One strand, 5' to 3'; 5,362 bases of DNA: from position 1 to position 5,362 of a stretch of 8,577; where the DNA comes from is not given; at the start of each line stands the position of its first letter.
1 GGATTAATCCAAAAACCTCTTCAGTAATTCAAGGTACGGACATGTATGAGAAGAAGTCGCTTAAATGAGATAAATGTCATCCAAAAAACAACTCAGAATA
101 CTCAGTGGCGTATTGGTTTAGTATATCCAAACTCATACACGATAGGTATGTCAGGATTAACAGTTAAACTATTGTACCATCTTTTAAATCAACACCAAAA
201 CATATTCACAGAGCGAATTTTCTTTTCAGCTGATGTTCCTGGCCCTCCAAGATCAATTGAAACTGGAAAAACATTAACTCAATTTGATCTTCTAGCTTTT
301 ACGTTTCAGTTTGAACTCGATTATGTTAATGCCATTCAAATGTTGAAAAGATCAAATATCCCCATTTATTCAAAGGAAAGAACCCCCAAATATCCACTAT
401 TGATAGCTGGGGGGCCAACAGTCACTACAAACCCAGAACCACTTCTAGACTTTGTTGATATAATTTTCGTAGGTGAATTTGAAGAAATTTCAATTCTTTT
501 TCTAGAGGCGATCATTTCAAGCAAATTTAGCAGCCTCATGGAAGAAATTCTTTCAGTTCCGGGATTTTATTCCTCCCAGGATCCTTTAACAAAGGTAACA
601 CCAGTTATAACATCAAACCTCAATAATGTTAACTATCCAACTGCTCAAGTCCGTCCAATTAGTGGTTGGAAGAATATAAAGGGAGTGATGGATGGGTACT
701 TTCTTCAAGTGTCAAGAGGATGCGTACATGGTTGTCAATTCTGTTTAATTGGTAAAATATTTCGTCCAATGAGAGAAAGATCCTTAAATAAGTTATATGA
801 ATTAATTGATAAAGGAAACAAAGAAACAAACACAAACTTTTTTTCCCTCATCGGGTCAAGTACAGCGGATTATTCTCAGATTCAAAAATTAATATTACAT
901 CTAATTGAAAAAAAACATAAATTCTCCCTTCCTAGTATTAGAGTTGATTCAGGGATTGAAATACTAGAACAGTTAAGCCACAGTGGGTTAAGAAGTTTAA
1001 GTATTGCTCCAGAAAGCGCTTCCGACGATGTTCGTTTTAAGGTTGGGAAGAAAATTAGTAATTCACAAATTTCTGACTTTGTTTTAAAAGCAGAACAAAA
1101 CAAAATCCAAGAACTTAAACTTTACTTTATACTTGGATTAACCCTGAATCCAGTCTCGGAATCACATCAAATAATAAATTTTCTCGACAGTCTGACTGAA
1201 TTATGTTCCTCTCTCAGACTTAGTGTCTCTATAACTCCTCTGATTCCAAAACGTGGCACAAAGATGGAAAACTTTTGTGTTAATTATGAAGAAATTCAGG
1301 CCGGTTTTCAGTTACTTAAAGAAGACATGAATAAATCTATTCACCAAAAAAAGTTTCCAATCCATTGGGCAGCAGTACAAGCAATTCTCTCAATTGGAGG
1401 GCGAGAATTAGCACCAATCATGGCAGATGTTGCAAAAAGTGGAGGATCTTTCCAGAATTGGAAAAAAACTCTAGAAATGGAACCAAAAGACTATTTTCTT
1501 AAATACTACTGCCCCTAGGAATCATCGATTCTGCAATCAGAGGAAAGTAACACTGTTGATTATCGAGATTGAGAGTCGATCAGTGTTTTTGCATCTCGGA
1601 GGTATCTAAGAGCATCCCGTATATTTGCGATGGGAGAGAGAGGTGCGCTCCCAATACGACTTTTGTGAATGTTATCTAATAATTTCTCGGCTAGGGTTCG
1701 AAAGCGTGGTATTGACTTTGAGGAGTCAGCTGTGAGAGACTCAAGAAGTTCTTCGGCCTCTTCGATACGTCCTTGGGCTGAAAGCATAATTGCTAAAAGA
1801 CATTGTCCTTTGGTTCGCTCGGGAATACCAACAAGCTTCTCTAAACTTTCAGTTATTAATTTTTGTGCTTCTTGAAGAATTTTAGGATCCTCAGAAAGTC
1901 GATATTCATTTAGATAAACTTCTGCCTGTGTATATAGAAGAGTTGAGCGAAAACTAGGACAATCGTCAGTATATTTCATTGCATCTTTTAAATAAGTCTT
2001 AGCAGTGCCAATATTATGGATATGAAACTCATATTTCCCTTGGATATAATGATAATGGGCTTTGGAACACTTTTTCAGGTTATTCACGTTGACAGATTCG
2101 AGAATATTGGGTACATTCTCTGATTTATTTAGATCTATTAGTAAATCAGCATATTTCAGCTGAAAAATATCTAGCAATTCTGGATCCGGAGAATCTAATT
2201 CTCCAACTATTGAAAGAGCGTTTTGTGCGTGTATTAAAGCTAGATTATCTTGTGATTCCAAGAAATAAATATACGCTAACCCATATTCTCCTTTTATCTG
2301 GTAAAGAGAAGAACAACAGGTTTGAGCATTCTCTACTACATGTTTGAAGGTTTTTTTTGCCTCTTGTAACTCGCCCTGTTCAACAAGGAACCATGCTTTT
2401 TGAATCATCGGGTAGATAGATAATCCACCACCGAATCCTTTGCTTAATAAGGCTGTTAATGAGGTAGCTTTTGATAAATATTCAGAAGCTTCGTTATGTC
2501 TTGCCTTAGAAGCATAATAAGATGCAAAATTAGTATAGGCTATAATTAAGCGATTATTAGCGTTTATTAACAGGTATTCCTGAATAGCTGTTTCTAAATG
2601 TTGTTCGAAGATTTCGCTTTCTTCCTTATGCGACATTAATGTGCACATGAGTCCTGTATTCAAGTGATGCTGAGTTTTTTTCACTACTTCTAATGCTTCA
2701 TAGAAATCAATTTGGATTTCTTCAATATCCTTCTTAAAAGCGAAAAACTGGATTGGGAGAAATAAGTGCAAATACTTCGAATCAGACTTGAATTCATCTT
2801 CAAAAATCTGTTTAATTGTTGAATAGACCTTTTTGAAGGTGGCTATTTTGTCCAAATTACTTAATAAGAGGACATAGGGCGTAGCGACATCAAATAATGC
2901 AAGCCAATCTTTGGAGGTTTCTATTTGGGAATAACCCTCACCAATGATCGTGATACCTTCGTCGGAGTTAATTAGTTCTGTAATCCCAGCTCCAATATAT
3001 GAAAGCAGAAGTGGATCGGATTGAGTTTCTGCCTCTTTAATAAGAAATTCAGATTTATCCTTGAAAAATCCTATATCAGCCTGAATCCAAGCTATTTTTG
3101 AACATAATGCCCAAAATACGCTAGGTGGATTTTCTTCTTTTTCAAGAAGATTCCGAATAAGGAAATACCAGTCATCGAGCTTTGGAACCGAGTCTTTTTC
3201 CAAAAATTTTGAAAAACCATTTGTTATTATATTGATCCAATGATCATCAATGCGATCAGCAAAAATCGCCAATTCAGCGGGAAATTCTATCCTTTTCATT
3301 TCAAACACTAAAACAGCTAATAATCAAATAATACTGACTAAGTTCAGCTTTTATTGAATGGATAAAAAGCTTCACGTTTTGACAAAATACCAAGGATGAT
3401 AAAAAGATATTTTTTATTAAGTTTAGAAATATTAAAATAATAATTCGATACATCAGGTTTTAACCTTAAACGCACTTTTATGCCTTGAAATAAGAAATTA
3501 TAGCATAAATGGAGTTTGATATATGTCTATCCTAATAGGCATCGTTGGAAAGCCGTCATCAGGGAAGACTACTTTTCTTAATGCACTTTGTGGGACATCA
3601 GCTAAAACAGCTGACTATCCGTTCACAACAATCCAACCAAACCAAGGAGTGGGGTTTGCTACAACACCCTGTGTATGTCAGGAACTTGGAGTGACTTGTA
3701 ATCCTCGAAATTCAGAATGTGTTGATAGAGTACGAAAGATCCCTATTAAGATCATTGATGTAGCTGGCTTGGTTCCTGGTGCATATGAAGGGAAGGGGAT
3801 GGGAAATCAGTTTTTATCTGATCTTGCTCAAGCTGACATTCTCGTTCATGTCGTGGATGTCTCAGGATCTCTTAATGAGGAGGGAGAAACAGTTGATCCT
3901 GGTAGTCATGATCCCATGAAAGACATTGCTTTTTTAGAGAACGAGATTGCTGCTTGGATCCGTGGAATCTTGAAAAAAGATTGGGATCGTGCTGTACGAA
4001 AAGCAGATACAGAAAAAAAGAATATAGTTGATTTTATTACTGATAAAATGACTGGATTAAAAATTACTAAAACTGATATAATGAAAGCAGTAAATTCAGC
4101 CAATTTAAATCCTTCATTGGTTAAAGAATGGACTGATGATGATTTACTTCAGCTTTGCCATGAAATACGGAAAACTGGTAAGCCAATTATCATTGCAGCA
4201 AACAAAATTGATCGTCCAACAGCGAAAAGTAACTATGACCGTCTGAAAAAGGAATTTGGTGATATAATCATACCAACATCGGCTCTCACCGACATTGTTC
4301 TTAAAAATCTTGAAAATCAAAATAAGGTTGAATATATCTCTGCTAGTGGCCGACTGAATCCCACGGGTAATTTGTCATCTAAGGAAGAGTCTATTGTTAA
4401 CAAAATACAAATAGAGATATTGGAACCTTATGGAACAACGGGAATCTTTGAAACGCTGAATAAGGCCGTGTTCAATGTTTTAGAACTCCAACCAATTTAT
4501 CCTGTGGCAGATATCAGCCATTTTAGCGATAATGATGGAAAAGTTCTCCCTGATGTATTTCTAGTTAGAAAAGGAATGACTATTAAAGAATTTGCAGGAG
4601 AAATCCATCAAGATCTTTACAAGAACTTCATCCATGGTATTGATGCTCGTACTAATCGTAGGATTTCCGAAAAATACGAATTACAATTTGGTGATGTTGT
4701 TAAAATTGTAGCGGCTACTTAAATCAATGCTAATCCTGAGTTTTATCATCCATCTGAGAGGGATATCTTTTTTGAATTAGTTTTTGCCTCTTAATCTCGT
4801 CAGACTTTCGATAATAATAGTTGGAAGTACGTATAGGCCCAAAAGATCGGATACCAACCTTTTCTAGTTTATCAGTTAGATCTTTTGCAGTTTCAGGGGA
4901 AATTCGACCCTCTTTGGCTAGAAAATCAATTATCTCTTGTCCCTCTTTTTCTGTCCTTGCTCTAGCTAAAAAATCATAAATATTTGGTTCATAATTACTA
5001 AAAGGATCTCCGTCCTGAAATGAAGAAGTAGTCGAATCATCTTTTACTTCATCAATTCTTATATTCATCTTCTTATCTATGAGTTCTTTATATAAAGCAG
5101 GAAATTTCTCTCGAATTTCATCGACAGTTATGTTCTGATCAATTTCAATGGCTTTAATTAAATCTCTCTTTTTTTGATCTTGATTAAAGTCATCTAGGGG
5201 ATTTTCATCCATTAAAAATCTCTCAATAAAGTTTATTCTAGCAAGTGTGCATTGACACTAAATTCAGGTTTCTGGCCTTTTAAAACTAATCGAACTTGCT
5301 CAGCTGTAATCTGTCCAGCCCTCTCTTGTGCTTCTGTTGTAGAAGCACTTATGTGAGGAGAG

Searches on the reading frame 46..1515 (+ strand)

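Call 6: search_protein_families(library=pfam, proteins=[window:46-1515:+])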
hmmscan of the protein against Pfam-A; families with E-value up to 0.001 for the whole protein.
window:46-1515:+ (490 aa): 2 families
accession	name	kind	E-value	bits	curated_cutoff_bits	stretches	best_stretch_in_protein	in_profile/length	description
PF19864.5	Radical_SAM_N2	-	2.9e-33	114.9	29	1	40-169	2-143/151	Radical SAM proteins, N-terminal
PF04055.27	Radical_SAM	-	2.8e-16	60.6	29.5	1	221-368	2-154/166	Radical SAM superfamily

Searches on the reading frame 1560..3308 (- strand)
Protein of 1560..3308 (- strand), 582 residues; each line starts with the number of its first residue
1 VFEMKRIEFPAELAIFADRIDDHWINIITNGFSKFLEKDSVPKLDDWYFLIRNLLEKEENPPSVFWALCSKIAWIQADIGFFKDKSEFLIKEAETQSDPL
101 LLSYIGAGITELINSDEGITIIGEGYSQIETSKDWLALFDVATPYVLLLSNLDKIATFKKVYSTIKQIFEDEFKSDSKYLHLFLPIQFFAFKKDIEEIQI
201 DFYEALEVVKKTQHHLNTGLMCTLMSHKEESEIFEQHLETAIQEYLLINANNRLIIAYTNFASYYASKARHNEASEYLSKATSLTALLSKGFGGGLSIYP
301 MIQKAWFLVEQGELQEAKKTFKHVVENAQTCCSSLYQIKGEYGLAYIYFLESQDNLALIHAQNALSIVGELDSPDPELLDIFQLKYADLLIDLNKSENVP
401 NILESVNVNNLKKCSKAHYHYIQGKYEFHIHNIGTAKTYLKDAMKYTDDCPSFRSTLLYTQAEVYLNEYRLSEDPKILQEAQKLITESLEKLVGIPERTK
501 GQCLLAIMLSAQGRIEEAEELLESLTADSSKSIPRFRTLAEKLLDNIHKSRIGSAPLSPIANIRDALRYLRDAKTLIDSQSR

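Call 6: search_protein_families(library=pfam, proteins=[window:1560-3308:-])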
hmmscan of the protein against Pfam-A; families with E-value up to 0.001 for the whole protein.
window:1560-3308:- (582 aa): 7 families
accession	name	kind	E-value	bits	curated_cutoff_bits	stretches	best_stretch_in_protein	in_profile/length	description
PF14559.12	TPR_19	-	2.3e-07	31.5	25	0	496-543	22-68/68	Tetratricopeptide repeat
PF13424.12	TPR_12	-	3.4e-07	30.8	30.1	0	236-283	24-73/77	Tetratricopeptide repeat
PF25058.1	ARM_TT21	-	6.9e-06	26.5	27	1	417-532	7-127/155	Tetratricopeptide repeat protein 21 ARM repeat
PF13181.12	TPR_8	-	9e-06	25.9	25.7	0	257-284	3-30/34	Tetratricopeptide repeat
PF13374.12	TPR_10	-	0.00023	21.5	27.5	0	505-523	8-26/42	Tetratricopeptide repeat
PF07721.20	TPR_4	-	0.0003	21.5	27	0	503-523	5-25/26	Tetratricopeptide repeat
PF17874.7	TPR_MalT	-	0.00034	20.5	45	0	464-525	131-187/336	MalT-like TPR region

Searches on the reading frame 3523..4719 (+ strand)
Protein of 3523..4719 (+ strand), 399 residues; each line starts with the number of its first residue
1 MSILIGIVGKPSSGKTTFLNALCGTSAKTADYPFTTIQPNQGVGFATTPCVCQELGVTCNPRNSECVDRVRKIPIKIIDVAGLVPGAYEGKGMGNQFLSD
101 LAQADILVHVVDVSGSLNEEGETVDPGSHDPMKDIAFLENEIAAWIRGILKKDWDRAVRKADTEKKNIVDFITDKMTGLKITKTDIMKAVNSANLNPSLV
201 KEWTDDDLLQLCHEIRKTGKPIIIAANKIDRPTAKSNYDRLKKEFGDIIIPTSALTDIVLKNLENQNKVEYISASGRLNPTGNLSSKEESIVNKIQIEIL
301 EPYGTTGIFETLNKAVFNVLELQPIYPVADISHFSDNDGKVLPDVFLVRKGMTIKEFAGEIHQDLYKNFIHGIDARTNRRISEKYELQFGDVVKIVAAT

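Call 6: search_protein_families(library=pfam, proteins=[window:3523-4719:+])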
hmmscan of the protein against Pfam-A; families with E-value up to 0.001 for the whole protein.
window:3523-4719:+ (399 aa): 6 families
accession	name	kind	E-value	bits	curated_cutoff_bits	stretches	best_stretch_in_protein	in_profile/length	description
PF08438.16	YGR210-like_G4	-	3.8e-24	85.6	24.7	1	225-330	1-108/108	Obg-like GTPase YGR210-like, G4 motif-containing domain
PF01926.29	MMR_HSR1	-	2e-20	73.4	21.9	1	5-121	2-93/113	50S ribosome-binding GTPase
PF02421.24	FeoB_N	-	6e-10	39.3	27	1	5-42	3-40/156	Ferrous iron transport protein B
PF02824.27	TGS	-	4.1e-09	36.8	22.2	1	337-396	6-59/60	TGS domain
PF00009.33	GTP_EFTU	-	4.7e-07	30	26.5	0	210-276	112-169/188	Elongation factor Tu GTP binding domain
PF00350.29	Dynamin_N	-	8.8e-05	23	27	0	5-26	1-22/168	Dynamin family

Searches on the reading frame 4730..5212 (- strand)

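Call 6: search_protein_families(library=pfam, proteins=[window:4730-5212:-])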
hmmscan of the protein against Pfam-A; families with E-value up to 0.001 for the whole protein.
window:4730-5212:- (160 aa): 1 family
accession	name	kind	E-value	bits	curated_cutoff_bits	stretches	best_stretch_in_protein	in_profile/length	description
PF09868.14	DUF2095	-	4.9e-18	65.8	25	1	25-136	12-126/129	Uncharacterized protein conserved in archaea (DUF2095)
